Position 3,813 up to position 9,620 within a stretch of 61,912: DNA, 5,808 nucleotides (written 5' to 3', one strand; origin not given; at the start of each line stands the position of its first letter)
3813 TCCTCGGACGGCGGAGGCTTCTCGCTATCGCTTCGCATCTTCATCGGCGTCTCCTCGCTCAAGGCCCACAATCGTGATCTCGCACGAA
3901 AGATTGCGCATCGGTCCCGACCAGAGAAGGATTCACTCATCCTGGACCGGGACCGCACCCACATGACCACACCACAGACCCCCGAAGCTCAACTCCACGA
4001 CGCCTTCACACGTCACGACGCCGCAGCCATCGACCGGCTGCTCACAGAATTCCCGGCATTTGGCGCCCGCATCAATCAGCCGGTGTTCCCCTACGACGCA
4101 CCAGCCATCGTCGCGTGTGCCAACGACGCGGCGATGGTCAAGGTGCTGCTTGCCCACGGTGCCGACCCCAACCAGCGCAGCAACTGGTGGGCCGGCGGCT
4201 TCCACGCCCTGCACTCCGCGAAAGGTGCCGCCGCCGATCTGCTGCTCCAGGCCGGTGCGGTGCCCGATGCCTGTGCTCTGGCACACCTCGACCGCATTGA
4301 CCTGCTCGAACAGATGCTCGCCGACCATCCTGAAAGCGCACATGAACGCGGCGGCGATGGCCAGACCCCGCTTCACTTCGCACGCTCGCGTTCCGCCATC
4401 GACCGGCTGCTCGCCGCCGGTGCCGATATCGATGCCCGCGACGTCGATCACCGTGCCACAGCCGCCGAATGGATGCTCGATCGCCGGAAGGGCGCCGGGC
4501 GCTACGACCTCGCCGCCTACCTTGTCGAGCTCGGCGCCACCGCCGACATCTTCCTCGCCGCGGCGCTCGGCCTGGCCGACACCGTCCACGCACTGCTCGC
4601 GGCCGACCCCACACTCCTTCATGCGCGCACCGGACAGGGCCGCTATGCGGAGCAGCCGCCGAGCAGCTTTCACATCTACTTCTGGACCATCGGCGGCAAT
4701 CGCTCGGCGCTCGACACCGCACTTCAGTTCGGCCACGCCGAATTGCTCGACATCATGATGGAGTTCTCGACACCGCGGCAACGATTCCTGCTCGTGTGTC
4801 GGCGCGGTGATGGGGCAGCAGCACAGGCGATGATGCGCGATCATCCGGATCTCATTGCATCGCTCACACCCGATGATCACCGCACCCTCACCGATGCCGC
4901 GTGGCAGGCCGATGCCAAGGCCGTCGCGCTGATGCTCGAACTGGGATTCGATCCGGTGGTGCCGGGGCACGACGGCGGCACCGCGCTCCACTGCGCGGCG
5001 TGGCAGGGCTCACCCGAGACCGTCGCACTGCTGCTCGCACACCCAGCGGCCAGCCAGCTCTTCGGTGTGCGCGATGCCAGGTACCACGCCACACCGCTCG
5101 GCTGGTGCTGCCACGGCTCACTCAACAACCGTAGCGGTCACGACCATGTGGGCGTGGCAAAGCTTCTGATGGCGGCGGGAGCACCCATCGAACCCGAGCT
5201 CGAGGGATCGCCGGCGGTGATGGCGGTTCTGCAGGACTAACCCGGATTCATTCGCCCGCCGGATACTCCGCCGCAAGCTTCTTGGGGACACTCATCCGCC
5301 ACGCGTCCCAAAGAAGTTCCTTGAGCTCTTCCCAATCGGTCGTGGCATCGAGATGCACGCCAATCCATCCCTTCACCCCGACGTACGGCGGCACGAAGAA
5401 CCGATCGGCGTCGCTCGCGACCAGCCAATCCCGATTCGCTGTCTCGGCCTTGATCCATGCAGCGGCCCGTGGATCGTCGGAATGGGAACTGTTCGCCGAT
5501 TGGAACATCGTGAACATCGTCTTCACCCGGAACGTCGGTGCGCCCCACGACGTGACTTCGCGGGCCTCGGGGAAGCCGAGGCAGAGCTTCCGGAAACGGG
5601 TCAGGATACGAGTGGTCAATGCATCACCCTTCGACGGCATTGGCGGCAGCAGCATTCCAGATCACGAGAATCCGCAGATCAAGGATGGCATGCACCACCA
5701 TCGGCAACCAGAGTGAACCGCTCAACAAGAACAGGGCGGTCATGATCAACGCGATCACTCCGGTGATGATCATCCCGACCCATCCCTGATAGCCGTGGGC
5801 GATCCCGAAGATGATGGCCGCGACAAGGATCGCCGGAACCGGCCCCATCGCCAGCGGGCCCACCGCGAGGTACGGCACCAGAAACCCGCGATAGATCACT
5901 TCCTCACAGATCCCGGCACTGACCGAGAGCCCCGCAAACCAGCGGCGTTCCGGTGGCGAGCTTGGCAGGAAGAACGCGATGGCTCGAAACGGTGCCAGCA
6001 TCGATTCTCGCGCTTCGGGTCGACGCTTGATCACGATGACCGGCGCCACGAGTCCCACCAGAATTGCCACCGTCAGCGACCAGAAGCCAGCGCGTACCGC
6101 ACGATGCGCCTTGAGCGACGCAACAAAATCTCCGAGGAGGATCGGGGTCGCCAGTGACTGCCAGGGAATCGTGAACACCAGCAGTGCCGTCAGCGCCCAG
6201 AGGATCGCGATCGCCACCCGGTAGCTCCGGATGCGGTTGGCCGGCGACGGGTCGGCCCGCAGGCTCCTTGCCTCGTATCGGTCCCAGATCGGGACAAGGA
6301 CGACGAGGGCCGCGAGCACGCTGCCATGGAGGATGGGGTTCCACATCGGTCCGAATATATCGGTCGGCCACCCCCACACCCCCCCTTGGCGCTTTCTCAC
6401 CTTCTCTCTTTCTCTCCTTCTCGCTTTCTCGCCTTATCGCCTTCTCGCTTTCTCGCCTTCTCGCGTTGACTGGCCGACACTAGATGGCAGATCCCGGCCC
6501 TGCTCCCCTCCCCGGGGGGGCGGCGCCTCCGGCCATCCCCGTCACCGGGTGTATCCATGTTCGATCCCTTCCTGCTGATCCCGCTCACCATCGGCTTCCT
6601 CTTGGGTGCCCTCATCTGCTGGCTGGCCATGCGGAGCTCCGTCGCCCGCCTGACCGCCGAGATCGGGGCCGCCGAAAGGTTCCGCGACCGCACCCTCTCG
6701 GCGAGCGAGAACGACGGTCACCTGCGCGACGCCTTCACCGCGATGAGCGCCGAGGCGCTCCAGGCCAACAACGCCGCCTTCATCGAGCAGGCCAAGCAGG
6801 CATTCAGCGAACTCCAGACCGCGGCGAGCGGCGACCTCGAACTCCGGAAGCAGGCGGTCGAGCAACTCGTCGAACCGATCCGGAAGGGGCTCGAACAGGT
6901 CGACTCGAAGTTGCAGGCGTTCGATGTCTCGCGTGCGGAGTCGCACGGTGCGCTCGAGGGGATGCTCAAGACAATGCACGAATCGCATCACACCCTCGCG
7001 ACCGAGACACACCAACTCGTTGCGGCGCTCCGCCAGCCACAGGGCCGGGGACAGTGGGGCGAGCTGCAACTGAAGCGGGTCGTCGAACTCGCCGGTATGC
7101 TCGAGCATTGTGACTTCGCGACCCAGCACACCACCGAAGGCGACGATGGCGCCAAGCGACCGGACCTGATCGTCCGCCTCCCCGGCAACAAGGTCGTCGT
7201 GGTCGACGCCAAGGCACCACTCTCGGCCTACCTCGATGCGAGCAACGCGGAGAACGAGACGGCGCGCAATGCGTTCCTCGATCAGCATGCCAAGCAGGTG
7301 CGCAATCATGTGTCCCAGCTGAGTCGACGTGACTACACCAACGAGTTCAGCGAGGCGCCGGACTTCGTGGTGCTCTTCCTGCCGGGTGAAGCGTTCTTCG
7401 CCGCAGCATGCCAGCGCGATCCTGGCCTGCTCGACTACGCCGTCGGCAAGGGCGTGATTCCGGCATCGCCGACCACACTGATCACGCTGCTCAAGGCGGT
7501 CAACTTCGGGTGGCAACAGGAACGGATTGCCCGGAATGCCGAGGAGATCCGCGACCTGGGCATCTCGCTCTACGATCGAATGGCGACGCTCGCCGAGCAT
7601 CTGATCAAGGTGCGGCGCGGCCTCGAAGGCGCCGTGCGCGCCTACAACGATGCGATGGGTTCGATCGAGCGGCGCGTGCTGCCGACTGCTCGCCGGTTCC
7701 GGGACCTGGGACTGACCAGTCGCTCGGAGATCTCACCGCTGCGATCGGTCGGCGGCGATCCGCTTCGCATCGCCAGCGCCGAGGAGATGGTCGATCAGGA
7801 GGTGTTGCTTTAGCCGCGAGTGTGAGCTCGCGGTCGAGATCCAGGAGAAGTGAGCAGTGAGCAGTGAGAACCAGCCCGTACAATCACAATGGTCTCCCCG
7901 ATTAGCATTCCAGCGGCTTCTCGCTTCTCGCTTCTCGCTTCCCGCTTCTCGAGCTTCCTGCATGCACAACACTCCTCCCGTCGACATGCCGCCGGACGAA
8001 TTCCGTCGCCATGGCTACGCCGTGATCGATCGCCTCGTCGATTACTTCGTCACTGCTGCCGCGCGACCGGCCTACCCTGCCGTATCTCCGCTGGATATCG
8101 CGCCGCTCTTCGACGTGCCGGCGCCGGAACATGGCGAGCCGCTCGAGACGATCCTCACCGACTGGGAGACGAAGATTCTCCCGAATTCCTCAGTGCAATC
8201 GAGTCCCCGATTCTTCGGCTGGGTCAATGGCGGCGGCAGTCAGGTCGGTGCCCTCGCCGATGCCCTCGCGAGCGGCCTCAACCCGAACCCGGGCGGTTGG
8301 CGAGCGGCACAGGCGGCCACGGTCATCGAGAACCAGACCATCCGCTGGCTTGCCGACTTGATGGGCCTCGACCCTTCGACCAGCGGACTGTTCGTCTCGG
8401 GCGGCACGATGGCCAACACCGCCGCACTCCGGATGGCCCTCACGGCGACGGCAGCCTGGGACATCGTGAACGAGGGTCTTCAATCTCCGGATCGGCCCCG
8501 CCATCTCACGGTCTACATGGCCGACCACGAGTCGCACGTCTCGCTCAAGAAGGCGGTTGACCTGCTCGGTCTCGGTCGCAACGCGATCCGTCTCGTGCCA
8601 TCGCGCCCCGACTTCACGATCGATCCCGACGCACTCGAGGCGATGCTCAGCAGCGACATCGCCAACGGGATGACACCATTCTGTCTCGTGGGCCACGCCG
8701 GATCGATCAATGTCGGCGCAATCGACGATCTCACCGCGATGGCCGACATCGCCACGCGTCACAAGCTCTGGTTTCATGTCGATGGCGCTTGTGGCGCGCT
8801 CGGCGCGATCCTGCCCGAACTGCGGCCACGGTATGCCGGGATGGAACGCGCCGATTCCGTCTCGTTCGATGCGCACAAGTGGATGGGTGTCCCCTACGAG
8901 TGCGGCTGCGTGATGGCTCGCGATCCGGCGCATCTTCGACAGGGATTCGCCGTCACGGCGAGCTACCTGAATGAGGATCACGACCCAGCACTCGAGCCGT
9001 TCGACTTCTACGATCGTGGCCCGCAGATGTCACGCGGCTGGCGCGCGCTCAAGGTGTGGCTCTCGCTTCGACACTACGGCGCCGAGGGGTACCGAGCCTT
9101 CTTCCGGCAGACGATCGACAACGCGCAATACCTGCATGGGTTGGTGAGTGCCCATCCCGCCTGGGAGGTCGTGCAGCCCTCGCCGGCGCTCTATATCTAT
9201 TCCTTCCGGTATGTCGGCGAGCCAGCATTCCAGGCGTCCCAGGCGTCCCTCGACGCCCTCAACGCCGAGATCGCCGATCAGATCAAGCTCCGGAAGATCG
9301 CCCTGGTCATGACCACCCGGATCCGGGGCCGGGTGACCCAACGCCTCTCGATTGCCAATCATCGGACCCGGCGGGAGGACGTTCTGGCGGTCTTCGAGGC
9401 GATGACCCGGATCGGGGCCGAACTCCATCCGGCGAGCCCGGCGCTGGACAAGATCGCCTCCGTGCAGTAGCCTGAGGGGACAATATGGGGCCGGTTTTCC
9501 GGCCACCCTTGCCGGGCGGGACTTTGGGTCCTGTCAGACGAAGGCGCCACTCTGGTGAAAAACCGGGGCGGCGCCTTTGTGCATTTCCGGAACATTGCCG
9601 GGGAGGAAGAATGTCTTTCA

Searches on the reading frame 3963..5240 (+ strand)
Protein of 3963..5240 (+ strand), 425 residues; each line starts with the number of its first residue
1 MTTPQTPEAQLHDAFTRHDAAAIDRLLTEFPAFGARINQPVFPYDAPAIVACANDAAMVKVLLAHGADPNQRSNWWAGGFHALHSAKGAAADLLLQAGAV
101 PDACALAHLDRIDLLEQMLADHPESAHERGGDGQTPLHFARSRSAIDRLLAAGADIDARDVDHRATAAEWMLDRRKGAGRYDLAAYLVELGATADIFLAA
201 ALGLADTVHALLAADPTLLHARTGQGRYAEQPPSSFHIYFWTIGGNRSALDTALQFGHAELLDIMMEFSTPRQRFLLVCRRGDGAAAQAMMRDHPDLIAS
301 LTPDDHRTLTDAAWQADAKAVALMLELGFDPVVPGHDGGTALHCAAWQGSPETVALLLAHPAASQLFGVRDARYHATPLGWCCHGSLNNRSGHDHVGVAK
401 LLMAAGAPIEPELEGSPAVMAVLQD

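Call 31: search_protein_families(library=pfam, proteins=[window:3963-5240:+], max_evalue=0.00001)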
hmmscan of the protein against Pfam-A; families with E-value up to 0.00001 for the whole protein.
window:3963-5240:+ (425 aa): 5 families
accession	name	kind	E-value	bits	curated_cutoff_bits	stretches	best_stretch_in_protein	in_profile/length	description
PF12796.13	Ank_2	-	4.8e-19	69.2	27.3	0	311-404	3-81/90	Ankyrin repeats (3 copies)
PF00023.36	Ank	-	2.8e-17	62.3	21.1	0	132-160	1-32/33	Ankyrin repeat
PF13637.12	Ank_4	-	5.5e-14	52.4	22.7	0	319-358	11-50/50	Ankyrin repeats (many copies)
PF13857.12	Ank_5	-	2.6e-09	37.7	27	0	337-363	15-41/56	Ankyrin repeats (many copies)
PF13606.12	Ank_3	-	1.9e-07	31.2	22.3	0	337-362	1-26/30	Ankyrin repeat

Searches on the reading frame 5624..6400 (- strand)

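Call 31: search_protein_families(library=pfam, proteins=[window:5624-6400:-], max_evalue=0.00001)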
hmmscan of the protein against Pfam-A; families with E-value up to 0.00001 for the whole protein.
window:5624-6400:- (258 aa): 1 family
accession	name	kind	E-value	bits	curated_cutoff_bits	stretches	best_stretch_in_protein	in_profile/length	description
PF02517.21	Rce1-like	-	9.5e-21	74.3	22.4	1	154-242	7-92/93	Type II CAAX prenyl endopeptidase Rce1-like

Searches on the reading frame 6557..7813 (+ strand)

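Call 31: search_protein_families(library=pfam, proteins=[window:6557-7813:+], max_evalue=0.00001)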
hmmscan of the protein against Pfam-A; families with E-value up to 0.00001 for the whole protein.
window:6557-7813:+ (418 aa): 1 family
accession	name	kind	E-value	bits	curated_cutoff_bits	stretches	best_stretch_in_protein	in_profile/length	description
PF02646.22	RmuC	-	1.3e-97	326.9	26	1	100-389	2-289/291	RmuC family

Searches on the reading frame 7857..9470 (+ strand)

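Call 31: search_protein_families(library=pfam, proteins=[window:7857-9470:+], max_evalue=0.00001)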
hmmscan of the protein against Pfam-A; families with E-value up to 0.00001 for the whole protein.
window:7857-9470:+ (537 aa): 2 families
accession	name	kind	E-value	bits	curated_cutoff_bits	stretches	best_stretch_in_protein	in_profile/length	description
PF00282.25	Pyridoxal_deC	-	5.6e-64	216.7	27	1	78-452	1-374/375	Pyridoxal-dependent decarboxylase conserved domain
PF01212.27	Beta_elim_lyase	-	8.3e-06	25.8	27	0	176-364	49-215/288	Beta-eliminating lyase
